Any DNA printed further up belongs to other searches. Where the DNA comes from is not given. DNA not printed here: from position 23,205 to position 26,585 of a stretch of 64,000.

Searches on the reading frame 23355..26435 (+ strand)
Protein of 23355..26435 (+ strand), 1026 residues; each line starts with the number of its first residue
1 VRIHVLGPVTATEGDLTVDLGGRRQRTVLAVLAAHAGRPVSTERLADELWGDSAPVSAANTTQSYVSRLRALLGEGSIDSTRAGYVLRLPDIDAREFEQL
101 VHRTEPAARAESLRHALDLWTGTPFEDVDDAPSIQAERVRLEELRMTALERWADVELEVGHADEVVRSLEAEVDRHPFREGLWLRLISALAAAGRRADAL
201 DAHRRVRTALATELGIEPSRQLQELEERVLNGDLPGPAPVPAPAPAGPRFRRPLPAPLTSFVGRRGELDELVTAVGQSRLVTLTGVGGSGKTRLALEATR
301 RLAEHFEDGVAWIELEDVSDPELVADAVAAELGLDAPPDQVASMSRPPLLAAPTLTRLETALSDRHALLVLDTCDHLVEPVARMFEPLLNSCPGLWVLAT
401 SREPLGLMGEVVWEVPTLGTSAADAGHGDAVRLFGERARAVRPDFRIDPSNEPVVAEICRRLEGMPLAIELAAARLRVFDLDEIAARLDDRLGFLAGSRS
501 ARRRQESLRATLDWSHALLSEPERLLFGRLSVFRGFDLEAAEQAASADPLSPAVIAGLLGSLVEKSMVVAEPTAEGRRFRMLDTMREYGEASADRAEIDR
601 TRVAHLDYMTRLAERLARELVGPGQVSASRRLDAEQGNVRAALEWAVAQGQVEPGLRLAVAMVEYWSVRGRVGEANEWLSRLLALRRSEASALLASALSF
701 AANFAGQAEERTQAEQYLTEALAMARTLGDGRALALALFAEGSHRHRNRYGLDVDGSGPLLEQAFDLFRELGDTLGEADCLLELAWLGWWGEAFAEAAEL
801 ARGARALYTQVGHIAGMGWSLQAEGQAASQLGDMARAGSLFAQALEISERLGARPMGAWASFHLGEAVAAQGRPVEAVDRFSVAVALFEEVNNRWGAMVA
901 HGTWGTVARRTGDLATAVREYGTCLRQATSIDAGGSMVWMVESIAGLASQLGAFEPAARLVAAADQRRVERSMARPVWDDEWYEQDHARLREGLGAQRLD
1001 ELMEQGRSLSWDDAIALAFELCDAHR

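Call 20: search_protein_families(library=pfam, proteins=[window:23355-26435:+], max_evalue=0.01)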
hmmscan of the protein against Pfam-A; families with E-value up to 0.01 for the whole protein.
window:23355-26435:+ (1026 aa): 8 families
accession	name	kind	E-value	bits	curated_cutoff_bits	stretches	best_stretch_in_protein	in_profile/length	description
PF03704.23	BTAD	-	1.6e-34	119.8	22.1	1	93-230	2-146/146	Bacterial transcriptional activator domain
PF13424.12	TPR_12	-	1.6e-14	54.2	30.1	1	825-890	10-77/77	Tetratricopeptide repeat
PF00486.34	Trans_reg_C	-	2.9e-09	37.3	26.2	1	23-76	8-60/77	Transcriptional regulatory protein, C terminal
PF00931.28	NB-ARC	-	1.3e-08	34.8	23.5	1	277-515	17-245/248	NB-ARC domain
PF13401.12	AAA_22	-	1.4e-07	32.3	27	1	278-391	5-113/130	AAA domain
PF13191.12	AAA_16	-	1e-06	29.8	32.6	1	261-385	2-152/167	AAA ATPase domain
PF13481.12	AAA_25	-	0.0051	16.9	27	0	277-377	32-155/195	AAA domain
PF13479.12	AAA_24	-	0.0093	16.3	27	0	281-381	5-80/195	AAA domain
